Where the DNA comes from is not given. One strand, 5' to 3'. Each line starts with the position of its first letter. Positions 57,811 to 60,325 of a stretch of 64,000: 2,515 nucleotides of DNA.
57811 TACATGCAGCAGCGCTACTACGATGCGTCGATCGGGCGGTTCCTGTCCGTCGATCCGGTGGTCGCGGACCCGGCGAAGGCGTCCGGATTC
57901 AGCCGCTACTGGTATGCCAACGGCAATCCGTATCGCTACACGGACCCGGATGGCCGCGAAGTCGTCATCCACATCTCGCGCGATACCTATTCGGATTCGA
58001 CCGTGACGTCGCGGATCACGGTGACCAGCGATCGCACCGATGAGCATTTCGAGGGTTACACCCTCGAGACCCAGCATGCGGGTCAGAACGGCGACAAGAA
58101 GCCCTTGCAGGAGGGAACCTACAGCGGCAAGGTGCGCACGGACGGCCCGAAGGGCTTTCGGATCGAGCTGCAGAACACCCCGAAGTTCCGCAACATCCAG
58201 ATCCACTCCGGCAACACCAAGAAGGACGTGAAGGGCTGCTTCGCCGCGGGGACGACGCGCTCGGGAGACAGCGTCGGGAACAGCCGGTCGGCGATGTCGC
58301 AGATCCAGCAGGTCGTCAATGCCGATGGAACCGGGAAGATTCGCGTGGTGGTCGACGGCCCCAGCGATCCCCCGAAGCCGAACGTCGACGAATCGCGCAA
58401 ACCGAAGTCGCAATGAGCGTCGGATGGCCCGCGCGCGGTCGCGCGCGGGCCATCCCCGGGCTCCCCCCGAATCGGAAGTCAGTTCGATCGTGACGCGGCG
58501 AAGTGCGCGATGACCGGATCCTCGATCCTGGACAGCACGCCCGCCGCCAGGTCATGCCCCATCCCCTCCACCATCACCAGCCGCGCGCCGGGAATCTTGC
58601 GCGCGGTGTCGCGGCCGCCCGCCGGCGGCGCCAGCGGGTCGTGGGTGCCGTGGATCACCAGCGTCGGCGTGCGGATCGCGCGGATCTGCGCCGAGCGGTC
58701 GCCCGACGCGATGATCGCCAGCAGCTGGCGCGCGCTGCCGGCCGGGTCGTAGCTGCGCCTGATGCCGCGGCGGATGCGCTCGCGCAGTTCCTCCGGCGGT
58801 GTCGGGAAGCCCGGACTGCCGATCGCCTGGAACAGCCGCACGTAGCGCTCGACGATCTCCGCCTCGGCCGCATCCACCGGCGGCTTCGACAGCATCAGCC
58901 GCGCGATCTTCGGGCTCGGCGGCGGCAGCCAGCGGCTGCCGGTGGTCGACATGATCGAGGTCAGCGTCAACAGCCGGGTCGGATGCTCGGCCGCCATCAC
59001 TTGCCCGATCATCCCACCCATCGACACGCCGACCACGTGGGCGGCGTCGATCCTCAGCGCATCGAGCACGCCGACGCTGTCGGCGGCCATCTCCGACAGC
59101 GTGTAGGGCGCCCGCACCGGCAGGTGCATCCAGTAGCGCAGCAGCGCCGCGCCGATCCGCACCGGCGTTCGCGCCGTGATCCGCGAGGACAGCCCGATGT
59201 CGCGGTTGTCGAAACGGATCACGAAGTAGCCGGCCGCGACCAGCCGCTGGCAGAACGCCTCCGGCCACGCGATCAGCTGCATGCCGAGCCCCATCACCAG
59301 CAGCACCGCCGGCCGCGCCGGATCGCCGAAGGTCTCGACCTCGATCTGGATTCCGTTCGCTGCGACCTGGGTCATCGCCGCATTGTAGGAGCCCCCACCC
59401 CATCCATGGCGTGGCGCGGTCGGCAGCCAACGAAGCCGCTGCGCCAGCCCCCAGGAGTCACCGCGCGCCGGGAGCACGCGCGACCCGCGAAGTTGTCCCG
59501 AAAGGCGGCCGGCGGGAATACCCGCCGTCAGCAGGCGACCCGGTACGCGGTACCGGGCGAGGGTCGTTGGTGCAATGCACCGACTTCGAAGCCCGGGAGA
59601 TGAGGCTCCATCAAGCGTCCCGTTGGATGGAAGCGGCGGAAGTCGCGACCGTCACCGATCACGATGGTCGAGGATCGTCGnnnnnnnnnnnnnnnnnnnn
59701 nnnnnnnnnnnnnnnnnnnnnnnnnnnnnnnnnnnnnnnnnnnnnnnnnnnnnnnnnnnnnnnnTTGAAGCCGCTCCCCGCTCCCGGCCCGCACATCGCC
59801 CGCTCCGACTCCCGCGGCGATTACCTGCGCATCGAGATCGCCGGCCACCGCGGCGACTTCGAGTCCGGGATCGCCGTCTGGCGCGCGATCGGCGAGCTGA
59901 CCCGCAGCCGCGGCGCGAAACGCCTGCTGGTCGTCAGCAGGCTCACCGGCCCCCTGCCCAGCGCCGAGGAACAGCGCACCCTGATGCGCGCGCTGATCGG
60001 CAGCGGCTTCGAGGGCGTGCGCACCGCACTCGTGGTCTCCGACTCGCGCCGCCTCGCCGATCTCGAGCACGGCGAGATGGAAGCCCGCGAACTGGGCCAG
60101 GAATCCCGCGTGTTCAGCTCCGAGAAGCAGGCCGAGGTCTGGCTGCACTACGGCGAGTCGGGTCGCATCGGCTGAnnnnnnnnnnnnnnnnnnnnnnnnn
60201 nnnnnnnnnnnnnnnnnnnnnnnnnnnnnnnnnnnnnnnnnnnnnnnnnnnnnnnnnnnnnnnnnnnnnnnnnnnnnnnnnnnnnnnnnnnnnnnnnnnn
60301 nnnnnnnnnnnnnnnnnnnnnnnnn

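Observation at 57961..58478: RHS C-terminal toxin domain resembles an L,D-transpeptidase (Tlde1-like) fold and has no adjacent immunity gene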

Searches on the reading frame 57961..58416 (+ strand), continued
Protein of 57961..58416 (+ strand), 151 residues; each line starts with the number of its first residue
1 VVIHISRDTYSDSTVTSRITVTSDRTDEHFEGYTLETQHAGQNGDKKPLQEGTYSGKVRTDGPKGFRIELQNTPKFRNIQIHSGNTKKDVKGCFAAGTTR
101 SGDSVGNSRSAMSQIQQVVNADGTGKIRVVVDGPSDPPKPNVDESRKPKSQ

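Call 59: find_encoding_contigs(protein=P0159, flank=4000, max_places=2)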
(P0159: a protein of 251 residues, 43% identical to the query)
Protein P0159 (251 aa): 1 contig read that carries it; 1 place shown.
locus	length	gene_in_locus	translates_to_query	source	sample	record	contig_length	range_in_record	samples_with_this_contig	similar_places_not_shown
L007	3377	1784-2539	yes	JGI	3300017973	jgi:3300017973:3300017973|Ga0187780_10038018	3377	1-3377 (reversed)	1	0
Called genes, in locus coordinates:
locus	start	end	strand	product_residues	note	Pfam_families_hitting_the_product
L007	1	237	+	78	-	?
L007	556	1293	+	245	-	PF25023:TEN_YD-shell (weak)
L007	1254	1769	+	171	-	-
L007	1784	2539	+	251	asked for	PF18925:DUF5675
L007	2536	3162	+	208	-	-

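Call 60: find_encoding_contigs(protein=P0158, flank=4000, max_places=2)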
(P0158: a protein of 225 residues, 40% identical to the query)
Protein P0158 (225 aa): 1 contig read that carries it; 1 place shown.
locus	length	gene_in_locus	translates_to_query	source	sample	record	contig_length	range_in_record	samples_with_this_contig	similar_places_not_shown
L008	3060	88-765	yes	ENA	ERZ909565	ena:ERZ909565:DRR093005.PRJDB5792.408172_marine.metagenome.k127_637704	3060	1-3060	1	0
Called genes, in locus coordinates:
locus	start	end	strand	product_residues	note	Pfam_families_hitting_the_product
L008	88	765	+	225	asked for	PF18925:DUF5675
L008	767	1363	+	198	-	-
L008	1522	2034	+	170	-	PF14706:Tnp_DNA_bind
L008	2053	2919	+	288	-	PF01609:DDE_Tnp_1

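Call 81: search_protein_families(library=pfam, proteins=[P0019, P0030, P0034, P0080, P0088, P0092], max_evalue=0.001)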
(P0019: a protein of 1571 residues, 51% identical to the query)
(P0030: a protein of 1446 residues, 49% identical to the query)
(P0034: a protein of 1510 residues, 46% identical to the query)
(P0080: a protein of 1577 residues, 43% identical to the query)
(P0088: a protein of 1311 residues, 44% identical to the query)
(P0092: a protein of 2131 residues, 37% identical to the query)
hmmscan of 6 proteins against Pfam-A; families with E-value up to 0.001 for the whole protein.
P0019 (1571 aa): 2 families
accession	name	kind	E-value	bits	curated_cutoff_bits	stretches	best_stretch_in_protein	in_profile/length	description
PF05593.20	RHS_repeat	-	1.2e-19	70.7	22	1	679-712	2-35/38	RHS Repeat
PF18925.5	DUF5675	-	2.1e-18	66.7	26.7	1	1435-1550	2-113/114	Family of unknown function (DUF5675)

P0030 (1446 aa): 4 families
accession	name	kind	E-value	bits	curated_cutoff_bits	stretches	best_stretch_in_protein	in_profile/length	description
PF05593.20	RHS_repeat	-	1.4e-48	162.8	22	5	768-802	1-35/38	RHS Repeat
PF20148.4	DUF6531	-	1.2e-18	67.7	24.1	1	157-231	1-74/74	Domain of unknown function (DUF6531)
PF18925.5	DUF5675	-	8e-12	45.5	26.7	1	1318-1429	2-112/114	Family of unknown function (DUF5675)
PF03527.20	RHS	-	2.1e-06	27.9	27.9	1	1209-1239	1-31/38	RHS protein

P0034 (1510 aa): 4 families
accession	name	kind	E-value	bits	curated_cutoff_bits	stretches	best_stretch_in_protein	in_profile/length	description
PF05593.20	RHS_repeat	-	2.4e-44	149.3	22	5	978-1005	4-31/38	RHS Repeat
PF18925.5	DUF5675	-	1.5e-12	47.8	26.7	1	1370-1484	3-112/114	Family of unknown function (DUF5675)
PF20148.4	DUF6531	-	2.6e-12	47.3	24.1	1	165-233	1-58/74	Domain of unknown function (DUF6531)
PF15283.12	DUF4595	-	6.1e-06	26.8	34.2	0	720-824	32-115/202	Domain of unknown function (DUF4595) with porin-like fold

P0080 (1577 aa): 5 families
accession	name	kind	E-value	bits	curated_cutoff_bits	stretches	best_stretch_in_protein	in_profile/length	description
PF05593.20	RHS_repeat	-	2.1e-123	401.3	22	12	924-961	1-38/38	RHS Repeat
PF18925.5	DUF5675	-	2.3e-19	69.8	26.7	1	1445-1554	2-113/114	Family of unknown function (DUF5675)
PF20148.4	DUF6531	-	3.2e-15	56.7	24.1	1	406-474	5-72/74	Domain of unknown function (DUF6531)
PF25023.1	TEN_YD-shell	-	4.1e-07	28.9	50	0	942-1047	42-149/909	Teneurin YD-shell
PF13860.13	FlgD_ig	-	3e-05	24.3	27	0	347-372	52-77/79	FlgD Ig-like domain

P0088 (1311 aa): 6 families
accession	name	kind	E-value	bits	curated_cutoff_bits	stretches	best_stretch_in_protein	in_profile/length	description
PF02494.22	HYR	-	4.7e-82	270.8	21.7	10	726-802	1-81/81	HYR domain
PF16403.11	Bact_surface_Ig-like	-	2.4e-21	76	27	0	934-959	46-71/71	Bacterial surface protein, Ig-like domain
PF18925.5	DUF5675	-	1.5e-20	73.6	26.7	1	1187-1296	2-113/114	Family of unknown function (DUF5675)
PF23237.1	HYR_4C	-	3.2e-16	59.7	27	0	549-597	22-73/73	HYR-like domain with 4 cysteines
PF03527.20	RHS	-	3.9e-10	39.9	27.9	1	1073-1107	1-35/38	RHS protein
PF02412.23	TSP_3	-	9.9e-05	22.4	25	1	100-133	2-35/36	Thrombospondin type 3 repeat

P0092 (2131 aa): 4 families
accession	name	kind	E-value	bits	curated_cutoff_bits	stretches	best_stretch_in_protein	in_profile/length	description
PF05593.20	RHS_repeat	-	2.2e-85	280.1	22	11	1314-1349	1-36/38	RHS Repeat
PF20148.4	DUF6531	-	3.5e-16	59.7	24.1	1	723-782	2-57/74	Domain of unknown function (DUF6531)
PF01841.26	Transglut_core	-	2e-14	54.2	23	1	43-188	11-108/108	Transglutaminase-like superfamily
PF18925.5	DUF5675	-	9.7e-12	45.2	26.7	1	1944-2058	2-113/114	Family of unknown function (DUF5675)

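Call 84: find_encoding_contigs(protein=P0019, flank=3000, max_places=2)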
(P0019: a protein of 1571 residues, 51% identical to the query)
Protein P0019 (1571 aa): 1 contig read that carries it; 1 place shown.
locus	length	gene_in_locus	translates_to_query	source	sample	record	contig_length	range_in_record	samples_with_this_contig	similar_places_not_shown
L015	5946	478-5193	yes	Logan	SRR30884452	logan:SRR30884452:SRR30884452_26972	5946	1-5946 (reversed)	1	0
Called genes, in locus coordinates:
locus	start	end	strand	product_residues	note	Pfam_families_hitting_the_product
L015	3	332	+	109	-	?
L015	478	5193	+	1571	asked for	PF05593:RHS_repeat (weak), PF25023:TEN_YD-shell, PF18925:DUF5675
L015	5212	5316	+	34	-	-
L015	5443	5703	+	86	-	PF01527:HTH_Tnp_1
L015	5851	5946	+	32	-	?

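Call 87: find_related_loci(query=A3, collection=metagenome_contigs, flank=4000)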
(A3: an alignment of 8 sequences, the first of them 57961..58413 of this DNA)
Query A3 (151 aa) in metagenome_contigs; peptide patterns used: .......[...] (x = any residue, [..] = any of these).
77 stretches matched a pattern; 10 encode a relative of the query (tblastn E <= 1e-3); 10 distinct loci.
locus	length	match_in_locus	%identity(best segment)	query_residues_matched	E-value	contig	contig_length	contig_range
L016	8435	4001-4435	52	1-147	2e-43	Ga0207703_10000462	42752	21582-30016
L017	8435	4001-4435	52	1-147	2e-43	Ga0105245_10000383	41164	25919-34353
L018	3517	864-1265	51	1-135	1e-39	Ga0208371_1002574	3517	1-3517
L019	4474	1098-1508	48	1-138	2e-37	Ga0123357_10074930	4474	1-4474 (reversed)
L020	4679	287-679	50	1-131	1e-35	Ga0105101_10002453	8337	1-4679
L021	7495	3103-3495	50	1-131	2e-35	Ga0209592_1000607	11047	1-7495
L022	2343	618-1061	46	1-148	2e-33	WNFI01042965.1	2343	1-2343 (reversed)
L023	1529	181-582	46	1-135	6e-32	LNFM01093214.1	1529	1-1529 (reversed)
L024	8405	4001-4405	43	1-137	4e-30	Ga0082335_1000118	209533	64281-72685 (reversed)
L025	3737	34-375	47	29-141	2e-26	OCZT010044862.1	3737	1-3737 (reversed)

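Call 94: search_dna_similar(query=window:57961-58413:+, collection=phages, mode=protein, max_evalue=0.001, max_rows=25, rows=spread)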
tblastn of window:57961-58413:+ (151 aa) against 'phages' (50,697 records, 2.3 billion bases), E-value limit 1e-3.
Records with a match: 57; places in all: 58; records where one place covers at least 80% of the query: 7.
Best place of each record, by identity: <60% 57.
By first word of the organism name: Vibrio 38; Campylobacter 12; uncultured 4; Microvirus 2; Caudoviricetes 1.
By host as written in the record: - 30; Vibrio crassostreae 3; Campylobacter jejuni L26 2; Vibrio sp. 12A10 2; Vibrio splendidus 12B3 2; Homo sapiens 2; Campylobacter jejuni 49 1; Vibrio vulnificus 1; and 14 more.
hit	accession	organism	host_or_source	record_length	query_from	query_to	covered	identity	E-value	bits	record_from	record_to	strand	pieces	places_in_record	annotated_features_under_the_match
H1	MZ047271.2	Campylobacter phage PC10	Campylobacter jejuni L26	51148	3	129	84%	26.7%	5e-4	45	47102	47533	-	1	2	hypothetical protein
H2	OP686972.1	Campylobacter phage PC11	Campylobacter jejuni L26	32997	3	129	84%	26.7%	5e-4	45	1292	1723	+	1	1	hypothetical protein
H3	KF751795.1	Campylobacter phage CJIE4-3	Campylobacter jejuni subsp. jejuni ...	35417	3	131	85%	26.0%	8e-4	44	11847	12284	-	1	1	hypothetical protein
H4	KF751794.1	Campylobacter phage CJIE4-2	Campylobacter jejuni subsp. jejuni ...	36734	3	131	85%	26.0%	8e-4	44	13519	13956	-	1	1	hypothetical protein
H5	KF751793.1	Campylobacter phage CJIE4-1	Campylobacter jejuni subsp. jejuni ...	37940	3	119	77%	28.1%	4e-4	45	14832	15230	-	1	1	hypothetical protein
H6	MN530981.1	Campylobacter phage DA10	Campylobacter jejuni subsp. jejuni ...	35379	3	114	74%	28.7%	9e-4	44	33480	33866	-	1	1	hypothetical protein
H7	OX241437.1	Vibrio phage 424E50-1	Seawater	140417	30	129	66%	30.8%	7e-5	47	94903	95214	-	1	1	putative DUF5675 family protein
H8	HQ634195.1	Vibrio phage eugene 12A10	Vibrio sp. 12A10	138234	30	136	71%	27.4%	2e-4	46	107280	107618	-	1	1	hypothetical protein (x2)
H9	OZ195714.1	Vibrio phage F100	Seawater and oysters mix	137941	30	128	66%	29.5%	2e-5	49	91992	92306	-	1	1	hypothetical protein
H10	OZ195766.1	Vibrio phage F98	Seawater and oysters mix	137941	30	128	66%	29.5%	2e-5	49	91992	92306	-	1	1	hypothetical protein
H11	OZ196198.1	Vibrio phage F95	Seawater and oysters mix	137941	30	128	66%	29.5%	2e-5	49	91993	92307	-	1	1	hypothetical protein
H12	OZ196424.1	Vibrio phage F92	Seawater and oysters mix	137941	30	128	66%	29.5%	2e-5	49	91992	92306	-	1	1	hypothetical protein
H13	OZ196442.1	Vibrio phage F101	Seawater and oysters mix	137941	30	128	66%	29.5%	2e-5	49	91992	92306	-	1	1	hypothetical protein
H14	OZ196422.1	Vibrio phage F94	Seawater and oysters mix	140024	30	128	66%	29.5%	2e-5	49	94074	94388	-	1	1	hypothetical protein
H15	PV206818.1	Vibrio phage vB_CoeS_P1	Vibrio hepatarius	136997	30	129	66%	28.8%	2e-5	49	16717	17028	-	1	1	hypothetical protein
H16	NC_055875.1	uncultured phage cr10_1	human feces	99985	46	131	57%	33.3%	4e-5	48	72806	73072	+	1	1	transpeptidase catalytic domain protein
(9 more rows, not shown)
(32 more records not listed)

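Call 95: get_annotated_region(hit=H16, flank=3500)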
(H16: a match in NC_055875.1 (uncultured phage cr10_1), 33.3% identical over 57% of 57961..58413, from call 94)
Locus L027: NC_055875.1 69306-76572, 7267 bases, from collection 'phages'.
description: CrAssphage cr10_1, complete genome.
organism: uncultured phage cr10_1 (NCBI taxid 2772066)
taxonomy: Viruses; Duplodnaviria; Heunggongvirae; Uroviricota; Caudoviricetes; Crassvirales; Suoliviridae; Boorivirinae; Canhaevirus; Canhaevirus hiberniae
host: -; source: human feces; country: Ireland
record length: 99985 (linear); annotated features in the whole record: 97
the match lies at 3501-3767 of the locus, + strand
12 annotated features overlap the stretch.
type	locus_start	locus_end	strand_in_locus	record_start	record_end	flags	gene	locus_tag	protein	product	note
CDS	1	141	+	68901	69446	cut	-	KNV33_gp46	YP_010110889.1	putative pholin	gp_19805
CDS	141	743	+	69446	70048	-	-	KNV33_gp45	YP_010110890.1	hypothetical protein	gp_19806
CDS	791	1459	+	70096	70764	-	-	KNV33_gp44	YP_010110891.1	hypothetical protein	gp_19807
CDS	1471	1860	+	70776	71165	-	-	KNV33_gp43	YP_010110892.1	spike protein/glycoprotein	gp_19808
CDS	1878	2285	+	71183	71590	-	-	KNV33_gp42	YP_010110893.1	hypothetical protein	gp_19809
CDS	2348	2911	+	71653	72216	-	-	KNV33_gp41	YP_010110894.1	hypothetical protein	gp_19810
CDS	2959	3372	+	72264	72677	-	-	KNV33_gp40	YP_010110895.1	hypothetical protein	gp_19811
CDS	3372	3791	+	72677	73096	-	-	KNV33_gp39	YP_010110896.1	transpeptidase catalytic domain protein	gp_19812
CDS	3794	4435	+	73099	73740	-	-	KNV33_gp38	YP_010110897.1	virion structural protein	gp_19813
CDS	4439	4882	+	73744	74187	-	-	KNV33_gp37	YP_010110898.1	topoisomerase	gp_19814; topoisomerase, histone-like DNA-binding superfamily protein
CDS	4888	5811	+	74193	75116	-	-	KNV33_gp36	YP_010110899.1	putative tail tubular protein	gp_19815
CDS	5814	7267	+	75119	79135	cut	-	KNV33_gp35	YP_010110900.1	virion structural protein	gp_19816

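Call 96: get_annotated_region(hit=H3, flank=3000)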
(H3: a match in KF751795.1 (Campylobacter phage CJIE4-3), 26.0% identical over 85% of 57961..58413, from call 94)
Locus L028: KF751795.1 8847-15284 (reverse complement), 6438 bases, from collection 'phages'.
description: Campylobacter phage CJIE4-3, complete genome.
organism: Campylobacter phage CJIE4-3 (NCBI taxid 1470460)
taxonomy: Viruses; Duplodnaviria; Heunggongvirae; Uroviricota; Caudoviricetes
host: Campylobacter jejuni subsp. jejuni 00-2425; source: stool sample; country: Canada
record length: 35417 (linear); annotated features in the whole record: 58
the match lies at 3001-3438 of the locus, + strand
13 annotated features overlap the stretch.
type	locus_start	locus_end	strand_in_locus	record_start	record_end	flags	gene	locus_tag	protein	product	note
CDS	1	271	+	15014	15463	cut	-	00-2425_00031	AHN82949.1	hypothetical protein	-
CDS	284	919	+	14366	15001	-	-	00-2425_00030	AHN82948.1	hypothetical protein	-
CDS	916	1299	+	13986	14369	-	-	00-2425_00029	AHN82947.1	hypothetical protein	-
CDS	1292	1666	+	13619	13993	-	-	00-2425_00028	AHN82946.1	hypothetical protein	-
CDS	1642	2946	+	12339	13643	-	-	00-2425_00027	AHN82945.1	hypothetical protein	-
CDS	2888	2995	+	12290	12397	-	-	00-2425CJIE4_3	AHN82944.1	hypothetical protein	-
CDS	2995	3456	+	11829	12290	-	-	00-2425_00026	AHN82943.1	hypothetical protein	-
CDS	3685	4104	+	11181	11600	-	-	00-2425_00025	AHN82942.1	hypothetical protein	-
CDS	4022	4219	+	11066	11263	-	-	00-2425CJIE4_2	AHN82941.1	hypothetical protein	-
CDS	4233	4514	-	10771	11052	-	-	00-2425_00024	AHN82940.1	hypothetical protein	-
CDS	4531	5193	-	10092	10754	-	nucA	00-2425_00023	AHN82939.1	DNA/RNA non-specific endonuclease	-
CDS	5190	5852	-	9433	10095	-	-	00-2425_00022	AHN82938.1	phage repressor protein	-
CDS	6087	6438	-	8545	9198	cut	-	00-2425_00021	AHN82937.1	hypothetical protein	-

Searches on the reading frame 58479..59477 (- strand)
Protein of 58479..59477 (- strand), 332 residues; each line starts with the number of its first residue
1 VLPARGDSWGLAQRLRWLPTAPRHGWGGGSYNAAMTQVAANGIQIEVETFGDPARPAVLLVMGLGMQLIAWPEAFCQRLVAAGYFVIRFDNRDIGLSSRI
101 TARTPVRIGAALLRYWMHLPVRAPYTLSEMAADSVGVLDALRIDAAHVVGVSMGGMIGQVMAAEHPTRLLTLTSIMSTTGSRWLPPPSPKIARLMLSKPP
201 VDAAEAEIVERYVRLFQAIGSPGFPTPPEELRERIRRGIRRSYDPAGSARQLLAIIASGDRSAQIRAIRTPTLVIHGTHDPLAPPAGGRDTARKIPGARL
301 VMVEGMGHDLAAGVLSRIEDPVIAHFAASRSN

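Call 15: search_protein_families(library=pfam, proteins=[window:58479-59477:-], max_evalue=0.001)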
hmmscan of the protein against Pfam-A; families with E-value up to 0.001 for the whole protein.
window:58479-59477:- (332 aa): 4 families
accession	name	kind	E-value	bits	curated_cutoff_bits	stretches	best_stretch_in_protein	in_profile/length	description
PF00561.26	Abhydrolase_1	-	9.6e-24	84.8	25.8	1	56-309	1-239/245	alpha/beta hydrolase fold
PF12146.15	Hydrolase_4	-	2.4e-13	50.4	27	1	53-310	2-234/239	Serine aminopeptidase, S33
PF12697.13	Abhydrolase_6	-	1.2e-10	42.9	26.3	1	70-309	13-205/217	Alpha/beta hydrolase family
PF08386.16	Abhydrolase_4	-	7.3e-08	32.9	21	1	269-313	34-78/103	TAP-like protein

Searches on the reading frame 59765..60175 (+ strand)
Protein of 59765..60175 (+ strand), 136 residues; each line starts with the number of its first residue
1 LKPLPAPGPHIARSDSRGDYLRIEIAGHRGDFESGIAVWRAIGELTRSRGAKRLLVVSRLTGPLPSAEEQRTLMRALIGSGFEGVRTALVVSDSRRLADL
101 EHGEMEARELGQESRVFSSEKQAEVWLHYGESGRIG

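Call 64: search_protein_families(library=pfam, proteins=[window:59765-60175:+], max_evalue=1)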
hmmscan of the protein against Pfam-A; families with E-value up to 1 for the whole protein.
window:59765-60175:+ (136 aa): 0 families
